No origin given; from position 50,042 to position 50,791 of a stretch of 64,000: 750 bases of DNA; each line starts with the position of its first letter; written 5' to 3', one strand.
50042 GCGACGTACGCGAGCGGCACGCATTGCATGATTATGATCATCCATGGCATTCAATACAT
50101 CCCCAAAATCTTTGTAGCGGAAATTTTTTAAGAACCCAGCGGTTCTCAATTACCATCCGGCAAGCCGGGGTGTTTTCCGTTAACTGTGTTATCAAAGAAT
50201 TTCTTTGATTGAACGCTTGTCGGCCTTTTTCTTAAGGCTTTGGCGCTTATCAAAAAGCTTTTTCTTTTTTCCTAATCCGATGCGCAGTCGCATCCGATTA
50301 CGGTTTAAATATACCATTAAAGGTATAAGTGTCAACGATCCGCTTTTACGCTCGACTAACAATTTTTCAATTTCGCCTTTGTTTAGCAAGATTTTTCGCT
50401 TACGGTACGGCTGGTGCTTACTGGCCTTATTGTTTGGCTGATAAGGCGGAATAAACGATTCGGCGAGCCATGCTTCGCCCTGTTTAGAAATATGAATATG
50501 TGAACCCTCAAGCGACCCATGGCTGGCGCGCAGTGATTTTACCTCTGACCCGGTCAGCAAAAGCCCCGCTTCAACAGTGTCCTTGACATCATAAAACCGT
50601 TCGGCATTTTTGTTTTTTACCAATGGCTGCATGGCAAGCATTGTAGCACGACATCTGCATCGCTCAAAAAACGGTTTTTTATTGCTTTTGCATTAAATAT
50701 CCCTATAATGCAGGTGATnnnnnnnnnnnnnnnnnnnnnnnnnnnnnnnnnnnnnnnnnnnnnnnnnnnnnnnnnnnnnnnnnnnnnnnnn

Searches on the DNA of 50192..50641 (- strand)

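Call 14: search_rna_families(sources=[L001, L002, L004, L005, L006], threshold=gathering, show_alignments=2)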
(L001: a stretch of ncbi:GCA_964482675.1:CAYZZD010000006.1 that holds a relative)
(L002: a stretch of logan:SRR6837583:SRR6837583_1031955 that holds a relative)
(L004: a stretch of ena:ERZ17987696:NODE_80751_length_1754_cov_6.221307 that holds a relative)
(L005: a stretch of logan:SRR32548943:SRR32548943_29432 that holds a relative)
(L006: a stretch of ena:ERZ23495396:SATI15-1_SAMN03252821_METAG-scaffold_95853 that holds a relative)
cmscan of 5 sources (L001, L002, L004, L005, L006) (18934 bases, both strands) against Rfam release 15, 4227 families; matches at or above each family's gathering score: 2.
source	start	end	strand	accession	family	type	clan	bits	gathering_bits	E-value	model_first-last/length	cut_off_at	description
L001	3623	4014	+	RF00023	tmRNA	Gene;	CL00001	100.8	47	9.6e-39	1-374/374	no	transfer-messenger RNA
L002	1067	1458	+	RF00023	tmRNA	Gene;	CL00001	100.8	47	9.6e-39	1-374/374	no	transfer-messenger RNA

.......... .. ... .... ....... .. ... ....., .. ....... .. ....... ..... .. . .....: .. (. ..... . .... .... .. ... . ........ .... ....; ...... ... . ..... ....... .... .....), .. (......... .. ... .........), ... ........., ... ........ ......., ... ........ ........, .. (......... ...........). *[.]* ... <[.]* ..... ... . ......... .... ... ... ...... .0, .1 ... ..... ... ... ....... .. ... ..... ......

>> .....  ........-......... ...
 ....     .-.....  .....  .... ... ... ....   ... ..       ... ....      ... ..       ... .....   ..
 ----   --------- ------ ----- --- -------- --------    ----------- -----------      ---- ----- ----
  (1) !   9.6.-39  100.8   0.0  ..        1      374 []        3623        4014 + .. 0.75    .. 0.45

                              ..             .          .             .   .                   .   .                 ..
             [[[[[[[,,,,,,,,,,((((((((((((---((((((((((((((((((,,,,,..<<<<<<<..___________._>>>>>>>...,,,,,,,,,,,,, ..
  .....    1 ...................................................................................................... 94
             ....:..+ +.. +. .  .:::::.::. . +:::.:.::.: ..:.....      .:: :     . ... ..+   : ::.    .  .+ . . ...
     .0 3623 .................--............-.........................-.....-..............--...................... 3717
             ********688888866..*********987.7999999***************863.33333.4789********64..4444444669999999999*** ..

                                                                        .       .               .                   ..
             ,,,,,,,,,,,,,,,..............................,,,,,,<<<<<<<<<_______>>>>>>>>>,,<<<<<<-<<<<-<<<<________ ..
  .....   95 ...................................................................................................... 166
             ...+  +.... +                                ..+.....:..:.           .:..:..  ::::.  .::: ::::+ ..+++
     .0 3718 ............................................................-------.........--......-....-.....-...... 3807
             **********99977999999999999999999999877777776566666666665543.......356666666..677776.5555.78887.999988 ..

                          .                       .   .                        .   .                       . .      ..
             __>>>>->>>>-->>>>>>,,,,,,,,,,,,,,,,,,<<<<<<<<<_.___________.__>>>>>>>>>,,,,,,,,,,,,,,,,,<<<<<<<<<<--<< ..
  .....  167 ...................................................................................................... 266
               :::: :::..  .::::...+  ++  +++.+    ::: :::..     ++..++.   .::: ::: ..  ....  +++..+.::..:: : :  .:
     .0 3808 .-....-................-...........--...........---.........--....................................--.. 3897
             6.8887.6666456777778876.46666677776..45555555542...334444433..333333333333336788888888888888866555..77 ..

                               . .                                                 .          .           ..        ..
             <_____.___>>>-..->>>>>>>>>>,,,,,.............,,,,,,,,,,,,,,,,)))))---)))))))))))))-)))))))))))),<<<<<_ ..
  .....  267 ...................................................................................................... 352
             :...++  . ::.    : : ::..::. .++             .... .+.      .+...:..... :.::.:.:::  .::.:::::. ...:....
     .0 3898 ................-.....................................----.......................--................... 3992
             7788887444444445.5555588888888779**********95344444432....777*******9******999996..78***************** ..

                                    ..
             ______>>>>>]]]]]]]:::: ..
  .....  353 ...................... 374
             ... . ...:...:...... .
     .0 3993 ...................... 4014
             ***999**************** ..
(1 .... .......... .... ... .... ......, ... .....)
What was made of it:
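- Orthologues: L001 has a tmRNA 14 nt after smpB at 100.8 bits (call 14).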

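Call 21: search_rna_families(sources=[L009, L010, L011, L026, L029, L061, L013, L012], threshold=gathering)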
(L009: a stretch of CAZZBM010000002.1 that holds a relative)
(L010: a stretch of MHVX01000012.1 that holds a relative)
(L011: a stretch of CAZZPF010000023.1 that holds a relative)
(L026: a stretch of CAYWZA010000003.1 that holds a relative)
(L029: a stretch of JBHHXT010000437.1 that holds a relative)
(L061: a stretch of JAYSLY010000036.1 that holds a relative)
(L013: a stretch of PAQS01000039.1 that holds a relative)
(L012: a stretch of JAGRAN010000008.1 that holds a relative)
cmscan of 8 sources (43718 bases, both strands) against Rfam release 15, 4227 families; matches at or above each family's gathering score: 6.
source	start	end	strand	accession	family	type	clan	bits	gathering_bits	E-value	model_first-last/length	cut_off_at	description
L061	3097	3509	+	RF00023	tmRNA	Gene;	CL00001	158.7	47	7.8e-63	1-374/374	no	transfer-messenger RNA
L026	4151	4540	+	RF00023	tmRNA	Gene;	CL00001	112.3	47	3.2e-43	1-374/374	no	transfer-messenger RNA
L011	3469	3875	+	RF00023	tmRNA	Gene;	CL00001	107.7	47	2.8e-41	1-374/374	no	transfer-messenger RNA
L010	3485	3898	+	RF00023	tmRNA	Gene;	CL00001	93.5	47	2.8e-35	1-374/374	no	transfer-messenger RNA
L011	352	425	-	RF00005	tRNA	Gene; tRNA;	CL00001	72.9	29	3.5e-14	1-71/71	no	tRNA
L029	2276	2359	-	RF00005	tRNA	Gene; tRNA;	CL00001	49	29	1.3e-07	1-71/71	no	tRNA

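Call 46: search_rna_families(sources=[L027, L034, L035, L044, L048, L055, L065, L068, L069, L074, L039, L051], threshold=gathering)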
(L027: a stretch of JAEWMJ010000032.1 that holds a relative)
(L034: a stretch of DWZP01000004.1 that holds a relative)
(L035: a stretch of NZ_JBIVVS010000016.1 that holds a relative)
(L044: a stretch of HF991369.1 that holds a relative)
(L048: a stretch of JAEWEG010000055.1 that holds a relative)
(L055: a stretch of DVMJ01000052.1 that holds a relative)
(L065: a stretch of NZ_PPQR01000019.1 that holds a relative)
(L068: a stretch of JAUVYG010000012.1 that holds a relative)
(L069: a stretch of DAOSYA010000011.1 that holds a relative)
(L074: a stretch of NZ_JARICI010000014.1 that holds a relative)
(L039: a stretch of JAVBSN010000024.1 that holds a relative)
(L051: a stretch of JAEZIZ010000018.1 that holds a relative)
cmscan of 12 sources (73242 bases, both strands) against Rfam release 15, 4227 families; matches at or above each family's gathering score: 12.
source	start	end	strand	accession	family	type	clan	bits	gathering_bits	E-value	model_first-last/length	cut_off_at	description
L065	3536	3897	+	RF00023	tmRNA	Gene;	CL00001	206.3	47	1.1e-82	1-374/374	no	transfer-messenger RNA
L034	4000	4344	-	RF00023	tmRNA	Gene;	CL00001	191.1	47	2.8e-76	1-374/374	no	transfer-messenger RNA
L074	3538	3898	+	RF00023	tmRNA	Gene;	CL00001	180.6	47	7.3e-72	1-374/374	no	transfer-messenger RNA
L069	3480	3830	+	RF00023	tmRNA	Gene;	CL00001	178.4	47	6e-71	1-374/374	no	transfer-messenger RNA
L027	3871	4244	+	RF00023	tmRNA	Gene;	CL00001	178.3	47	6.9e-71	1-374/374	no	transfer-messenger RNA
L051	3498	3858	+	RF00023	tmRNA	Gene;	CL00001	176.3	47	4.7e-70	1-374/374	no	transfer-messenger RNA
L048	3506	3868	+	RF00023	tmRNA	Gene;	CL00001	174.4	47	3e-69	1-374/374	no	transfer-messenger RNA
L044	3885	4232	+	RF00023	tmRNA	Gene;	CL00001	173.8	47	5.6e-69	1-374/374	no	transfer-messenger RNA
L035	3559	3940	+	RF00023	tmRNA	Gene;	CL00001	169.5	47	3.4e-67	1-374/374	no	transfer-messenger RNA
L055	3497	3851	+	RF00023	tmRNA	Gene;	CL00001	163.8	47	8.9e-65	1-374/374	no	transfer-messenger RNA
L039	3925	4267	+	RF00023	tmRNA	Gene;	CL00001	159.4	47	6.4e-63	1-374/374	no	transfer-messenger RNA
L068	3522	3879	+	RF00023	tmRNA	Gene;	CL00001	156.2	47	1.5e-61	1-374/374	no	transfer-messenger RNA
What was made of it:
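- The Rfam score is the lowest of those measured here: 156-206 bits for 12 ordinary bacteria (call 46) and 93-112 for three named CPR tmRNAs (call 21).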
